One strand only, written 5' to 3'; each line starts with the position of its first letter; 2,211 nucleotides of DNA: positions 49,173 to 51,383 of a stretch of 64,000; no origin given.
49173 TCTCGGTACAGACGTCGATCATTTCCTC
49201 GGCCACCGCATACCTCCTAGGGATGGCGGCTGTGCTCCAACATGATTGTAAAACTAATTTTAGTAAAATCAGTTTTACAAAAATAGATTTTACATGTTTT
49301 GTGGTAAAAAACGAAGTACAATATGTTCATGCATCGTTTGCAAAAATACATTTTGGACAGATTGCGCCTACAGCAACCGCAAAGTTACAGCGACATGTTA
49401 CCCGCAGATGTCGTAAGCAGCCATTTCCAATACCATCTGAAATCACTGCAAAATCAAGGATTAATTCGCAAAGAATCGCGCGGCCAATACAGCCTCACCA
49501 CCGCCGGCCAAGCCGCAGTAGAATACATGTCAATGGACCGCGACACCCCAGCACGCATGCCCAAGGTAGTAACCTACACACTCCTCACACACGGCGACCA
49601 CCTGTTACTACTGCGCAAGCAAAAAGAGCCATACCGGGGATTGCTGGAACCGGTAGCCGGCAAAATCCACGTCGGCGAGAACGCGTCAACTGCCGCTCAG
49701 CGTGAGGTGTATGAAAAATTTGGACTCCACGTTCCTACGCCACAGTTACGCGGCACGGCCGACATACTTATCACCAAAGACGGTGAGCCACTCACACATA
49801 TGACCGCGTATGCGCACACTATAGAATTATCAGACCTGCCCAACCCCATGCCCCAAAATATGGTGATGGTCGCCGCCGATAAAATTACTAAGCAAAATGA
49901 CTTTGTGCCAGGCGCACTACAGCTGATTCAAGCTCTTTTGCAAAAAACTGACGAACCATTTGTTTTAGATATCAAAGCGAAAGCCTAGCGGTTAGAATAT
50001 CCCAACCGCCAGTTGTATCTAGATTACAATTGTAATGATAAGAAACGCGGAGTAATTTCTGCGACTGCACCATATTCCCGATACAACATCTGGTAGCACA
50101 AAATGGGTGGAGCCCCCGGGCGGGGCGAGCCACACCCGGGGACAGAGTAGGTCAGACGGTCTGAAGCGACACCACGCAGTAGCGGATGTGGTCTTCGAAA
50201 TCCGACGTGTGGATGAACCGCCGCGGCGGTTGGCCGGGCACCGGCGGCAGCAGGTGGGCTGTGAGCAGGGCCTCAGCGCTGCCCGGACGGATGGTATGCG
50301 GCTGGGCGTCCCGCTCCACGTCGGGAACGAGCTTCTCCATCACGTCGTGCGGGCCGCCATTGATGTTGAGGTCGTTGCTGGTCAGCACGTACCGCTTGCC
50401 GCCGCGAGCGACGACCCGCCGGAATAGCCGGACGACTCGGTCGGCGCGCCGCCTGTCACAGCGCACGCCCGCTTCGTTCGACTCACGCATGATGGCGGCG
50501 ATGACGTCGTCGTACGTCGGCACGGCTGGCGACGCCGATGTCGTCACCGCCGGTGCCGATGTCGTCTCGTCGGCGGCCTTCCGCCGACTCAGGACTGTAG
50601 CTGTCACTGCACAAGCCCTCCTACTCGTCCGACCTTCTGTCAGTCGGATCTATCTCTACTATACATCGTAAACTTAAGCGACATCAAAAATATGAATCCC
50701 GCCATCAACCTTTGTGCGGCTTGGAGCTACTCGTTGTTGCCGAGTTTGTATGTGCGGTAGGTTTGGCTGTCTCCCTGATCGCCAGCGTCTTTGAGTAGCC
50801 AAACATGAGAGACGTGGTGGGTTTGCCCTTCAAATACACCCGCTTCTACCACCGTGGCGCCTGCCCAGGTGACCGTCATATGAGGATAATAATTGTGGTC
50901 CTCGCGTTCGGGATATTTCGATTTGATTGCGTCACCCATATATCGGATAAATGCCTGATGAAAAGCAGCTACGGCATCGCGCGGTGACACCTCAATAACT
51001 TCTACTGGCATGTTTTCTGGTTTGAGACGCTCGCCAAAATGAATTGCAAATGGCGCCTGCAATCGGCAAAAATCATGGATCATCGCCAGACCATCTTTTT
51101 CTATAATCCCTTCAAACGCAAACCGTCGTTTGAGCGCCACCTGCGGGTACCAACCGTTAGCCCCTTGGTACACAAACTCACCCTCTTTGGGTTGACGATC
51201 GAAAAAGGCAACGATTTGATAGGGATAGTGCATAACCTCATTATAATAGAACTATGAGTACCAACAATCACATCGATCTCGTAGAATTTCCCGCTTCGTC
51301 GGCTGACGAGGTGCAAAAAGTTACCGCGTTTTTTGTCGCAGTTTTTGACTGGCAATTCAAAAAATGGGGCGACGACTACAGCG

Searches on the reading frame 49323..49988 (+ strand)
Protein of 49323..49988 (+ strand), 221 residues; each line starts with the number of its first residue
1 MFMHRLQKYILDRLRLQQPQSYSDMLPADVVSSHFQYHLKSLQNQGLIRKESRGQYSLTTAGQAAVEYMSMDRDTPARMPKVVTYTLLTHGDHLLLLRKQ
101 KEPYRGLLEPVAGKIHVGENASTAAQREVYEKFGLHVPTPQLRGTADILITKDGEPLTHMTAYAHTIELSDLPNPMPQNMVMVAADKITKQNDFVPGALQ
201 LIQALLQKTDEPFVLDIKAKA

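Call 96: search_protein_families(library=pfam, proteins=[window:49323-49988:+], max_evalue=0.01)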
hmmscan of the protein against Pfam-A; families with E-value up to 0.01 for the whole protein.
window:49323-49988:+ (221 aa): 6 families
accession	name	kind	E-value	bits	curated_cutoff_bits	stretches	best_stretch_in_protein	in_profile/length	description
PF00293.34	NUDIX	-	3.8e-08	33.9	21.1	1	86-166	8-92/134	NUDIX domain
PF24038.1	DUF7347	-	8.2e-05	23.2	27.6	1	17-67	25-75/77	Domain of unknown function (DUF7347)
PF14338.12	Mrr_N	-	0.00018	22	29.5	1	25-66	41-85/87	Mrr N-terminal domain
PF14947.12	HTH_45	-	0.0042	17.5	25.5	1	26-68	27-68/77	Winged helix-turn-helix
PF25213.1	HVO_A0261_N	-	0.0046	17.3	35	1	36-69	42-74/86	HVO_A0261 N-terminal domain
PF08461.16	HTH_12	-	0.008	16.5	21.4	0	36-63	36-63/66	Ribonuclease R winged-helix domain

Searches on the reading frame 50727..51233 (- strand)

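Call 96: search_protein_families(library=pfam, proteins=[window:50727-51233:-], max_evalue=0.01)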
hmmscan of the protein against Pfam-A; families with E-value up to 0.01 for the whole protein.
window:50727-51233:- (168 aa): 1 family
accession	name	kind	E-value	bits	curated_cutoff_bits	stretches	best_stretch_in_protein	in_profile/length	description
PF13563.12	2_5_RNA_ligase2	-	0.00012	22.6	27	1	49-122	44-114/152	2'-5' RNA ligase superfamily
